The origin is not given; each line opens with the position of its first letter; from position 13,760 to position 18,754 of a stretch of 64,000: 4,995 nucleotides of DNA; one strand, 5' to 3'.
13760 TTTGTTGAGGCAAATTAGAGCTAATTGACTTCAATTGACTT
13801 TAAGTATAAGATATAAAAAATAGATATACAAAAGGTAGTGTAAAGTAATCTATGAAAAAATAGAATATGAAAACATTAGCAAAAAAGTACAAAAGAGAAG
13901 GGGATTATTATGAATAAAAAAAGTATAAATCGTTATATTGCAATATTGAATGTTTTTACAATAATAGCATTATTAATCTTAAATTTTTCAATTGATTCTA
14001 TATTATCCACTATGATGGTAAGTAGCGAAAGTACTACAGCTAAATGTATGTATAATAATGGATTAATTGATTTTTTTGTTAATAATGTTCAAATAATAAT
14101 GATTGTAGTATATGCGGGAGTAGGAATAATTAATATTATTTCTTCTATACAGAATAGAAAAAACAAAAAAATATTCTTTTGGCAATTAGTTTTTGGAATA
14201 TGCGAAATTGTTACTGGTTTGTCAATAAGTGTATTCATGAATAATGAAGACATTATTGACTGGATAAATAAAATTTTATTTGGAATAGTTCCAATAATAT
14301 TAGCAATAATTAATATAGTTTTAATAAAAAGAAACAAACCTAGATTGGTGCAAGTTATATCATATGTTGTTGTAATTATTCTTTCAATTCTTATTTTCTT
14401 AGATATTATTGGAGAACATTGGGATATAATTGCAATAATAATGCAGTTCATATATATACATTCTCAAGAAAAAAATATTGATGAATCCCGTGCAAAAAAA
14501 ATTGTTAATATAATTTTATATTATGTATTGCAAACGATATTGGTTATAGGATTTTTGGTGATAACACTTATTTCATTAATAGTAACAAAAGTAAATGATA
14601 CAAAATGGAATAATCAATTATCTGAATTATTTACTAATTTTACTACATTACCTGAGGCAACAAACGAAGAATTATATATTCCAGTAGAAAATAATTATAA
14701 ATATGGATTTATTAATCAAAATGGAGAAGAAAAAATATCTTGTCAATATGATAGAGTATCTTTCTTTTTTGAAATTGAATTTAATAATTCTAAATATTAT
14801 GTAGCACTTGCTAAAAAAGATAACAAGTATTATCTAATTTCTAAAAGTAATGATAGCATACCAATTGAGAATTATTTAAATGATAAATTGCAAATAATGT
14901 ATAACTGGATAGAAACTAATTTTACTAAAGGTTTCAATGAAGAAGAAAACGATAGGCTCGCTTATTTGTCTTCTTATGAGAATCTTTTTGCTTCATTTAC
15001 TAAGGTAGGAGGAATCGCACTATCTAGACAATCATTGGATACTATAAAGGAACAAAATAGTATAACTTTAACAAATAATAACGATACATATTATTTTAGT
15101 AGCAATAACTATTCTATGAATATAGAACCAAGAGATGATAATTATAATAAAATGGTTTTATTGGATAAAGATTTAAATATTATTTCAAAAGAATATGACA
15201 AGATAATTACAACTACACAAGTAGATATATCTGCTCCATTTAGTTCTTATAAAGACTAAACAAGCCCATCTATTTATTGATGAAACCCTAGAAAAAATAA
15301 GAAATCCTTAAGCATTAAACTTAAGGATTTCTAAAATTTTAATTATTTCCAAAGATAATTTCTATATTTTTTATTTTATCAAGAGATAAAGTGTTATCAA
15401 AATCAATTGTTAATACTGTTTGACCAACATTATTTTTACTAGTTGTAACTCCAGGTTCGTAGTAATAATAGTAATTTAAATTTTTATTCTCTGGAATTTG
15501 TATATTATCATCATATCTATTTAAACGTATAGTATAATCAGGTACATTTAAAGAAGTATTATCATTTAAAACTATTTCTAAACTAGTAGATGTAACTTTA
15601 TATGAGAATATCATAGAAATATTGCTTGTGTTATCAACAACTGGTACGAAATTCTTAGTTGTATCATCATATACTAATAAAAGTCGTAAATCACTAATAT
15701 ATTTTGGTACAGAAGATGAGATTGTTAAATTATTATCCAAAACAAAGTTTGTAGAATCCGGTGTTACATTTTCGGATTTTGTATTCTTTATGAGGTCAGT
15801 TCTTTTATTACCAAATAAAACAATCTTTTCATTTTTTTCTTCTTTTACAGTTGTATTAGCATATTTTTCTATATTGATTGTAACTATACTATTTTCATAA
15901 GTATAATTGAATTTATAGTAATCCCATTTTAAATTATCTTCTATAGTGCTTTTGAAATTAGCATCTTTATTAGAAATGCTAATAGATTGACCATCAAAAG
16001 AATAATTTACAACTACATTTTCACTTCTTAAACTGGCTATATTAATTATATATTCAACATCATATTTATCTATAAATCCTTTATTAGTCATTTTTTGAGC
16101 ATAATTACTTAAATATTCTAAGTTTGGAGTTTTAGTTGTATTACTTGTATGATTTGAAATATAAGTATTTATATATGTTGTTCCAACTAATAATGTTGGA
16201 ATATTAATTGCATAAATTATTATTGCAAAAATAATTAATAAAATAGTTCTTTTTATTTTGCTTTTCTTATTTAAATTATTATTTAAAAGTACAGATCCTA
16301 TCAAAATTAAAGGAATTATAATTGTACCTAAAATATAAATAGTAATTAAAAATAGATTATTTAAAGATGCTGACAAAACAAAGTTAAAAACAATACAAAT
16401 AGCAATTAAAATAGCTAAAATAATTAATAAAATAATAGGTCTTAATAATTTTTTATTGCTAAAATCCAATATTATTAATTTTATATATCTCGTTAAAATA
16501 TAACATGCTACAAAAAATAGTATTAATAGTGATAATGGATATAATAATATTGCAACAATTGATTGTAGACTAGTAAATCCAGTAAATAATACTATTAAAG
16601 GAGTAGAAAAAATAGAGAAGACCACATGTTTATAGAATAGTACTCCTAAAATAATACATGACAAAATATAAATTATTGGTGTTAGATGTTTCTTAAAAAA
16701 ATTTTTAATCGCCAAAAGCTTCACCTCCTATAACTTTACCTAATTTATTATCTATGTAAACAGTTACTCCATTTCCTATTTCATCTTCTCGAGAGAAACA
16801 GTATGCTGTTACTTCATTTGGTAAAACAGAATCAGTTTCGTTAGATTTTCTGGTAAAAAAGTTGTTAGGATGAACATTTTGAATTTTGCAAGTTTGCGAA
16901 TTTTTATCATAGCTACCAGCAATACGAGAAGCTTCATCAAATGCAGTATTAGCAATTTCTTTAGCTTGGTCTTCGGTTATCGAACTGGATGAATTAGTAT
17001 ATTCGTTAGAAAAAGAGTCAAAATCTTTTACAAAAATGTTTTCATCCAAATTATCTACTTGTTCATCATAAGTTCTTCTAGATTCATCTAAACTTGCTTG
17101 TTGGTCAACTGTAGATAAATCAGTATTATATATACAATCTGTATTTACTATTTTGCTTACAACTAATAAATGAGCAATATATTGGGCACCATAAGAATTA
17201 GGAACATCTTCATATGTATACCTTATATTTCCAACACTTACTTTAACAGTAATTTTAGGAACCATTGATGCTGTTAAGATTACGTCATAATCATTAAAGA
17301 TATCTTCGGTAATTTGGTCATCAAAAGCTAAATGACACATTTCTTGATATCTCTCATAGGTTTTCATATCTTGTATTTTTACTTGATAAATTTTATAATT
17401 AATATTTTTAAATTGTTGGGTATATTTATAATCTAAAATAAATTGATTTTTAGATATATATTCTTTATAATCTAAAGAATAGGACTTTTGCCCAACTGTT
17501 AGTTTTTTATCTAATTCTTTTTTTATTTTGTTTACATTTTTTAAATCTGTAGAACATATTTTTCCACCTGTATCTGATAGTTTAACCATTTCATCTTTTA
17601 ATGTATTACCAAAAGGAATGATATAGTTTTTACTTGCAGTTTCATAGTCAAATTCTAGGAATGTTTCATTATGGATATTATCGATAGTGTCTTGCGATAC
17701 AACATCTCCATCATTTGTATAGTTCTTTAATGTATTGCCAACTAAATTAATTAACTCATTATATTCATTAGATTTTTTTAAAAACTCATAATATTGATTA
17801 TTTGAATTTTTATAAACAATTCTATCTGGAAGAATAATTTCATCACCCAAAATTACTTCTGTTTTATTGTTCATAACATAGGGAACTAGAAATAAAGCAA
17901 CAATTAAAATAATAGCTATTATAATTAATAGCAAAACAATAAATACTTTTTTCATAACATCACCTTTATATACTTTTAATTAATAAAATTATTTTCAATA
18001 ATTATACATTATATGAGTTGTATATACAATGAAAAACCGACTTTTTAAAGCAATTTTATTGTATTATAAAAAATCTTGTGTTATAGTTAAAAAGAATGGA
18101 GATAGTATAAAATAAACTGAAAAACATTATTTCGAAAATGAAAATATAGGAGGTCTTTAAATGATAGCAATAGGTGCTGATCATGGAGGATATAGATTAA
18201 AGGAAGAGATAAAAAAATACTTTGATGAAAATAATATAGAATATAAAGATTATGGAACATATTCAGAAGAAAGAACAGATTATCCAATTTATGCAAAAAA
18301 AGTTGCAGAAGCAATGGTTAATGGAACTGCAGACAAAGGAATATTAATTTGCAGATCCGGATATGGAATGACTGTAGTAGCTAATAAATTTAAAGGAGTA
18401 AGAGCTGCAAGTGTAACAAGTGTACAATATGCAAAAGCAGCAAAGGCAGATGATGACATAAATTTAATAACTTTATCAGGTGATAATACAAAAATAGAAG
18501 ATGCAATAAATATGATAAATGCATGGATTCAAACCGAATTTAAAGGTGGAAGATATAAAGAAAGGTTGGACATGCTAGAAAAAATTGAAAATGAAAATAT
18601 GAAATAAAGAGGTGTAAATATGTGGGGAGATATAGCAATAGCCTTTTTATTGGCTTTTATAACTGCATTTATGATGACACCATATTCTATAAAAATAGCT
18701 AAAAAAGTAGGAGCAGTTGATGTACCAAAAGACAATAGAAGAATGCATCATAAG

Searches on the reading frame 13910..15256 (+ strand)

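Call 52: search_protein_families(library=pfam, proteins=[window:13910-15256:+], max_evalue=0.001)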
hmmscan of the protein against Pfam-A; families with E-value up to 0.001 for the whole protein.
window:13910-15256:+ (449 aa): 1 family
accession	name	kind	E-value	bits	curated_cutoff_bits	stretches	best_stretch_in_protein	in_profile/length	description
PF14903.11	WG_beta_rep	-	2.9e-06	27.7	25.6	1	265-307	1-35/35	WG containing repeat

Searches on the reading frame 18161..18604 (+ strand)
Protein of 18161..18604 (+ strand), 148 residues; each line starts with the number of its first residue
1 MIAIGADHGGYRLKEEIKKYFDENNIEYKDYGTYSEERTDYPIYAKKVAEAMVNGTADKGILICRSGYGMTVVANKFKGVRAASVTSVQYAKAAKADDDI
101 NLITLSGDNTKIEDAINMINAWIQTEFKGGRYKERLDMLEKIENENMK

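Call 3: search_protein_families(library=pfam, proteins=[window:18161-18604:+], max_evalue=0.01)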
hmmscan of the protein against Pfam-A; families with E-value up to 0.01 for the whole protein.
window:18161-18604:+ (148 aa): 1 family
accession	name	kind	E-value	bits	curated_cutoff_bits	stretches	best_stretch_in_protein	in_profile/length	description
PF02502.23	LacAB_rpiB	-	1.5e-47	161.5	24.7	1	2-139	1-138/138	Ribose/Galactose Isomerase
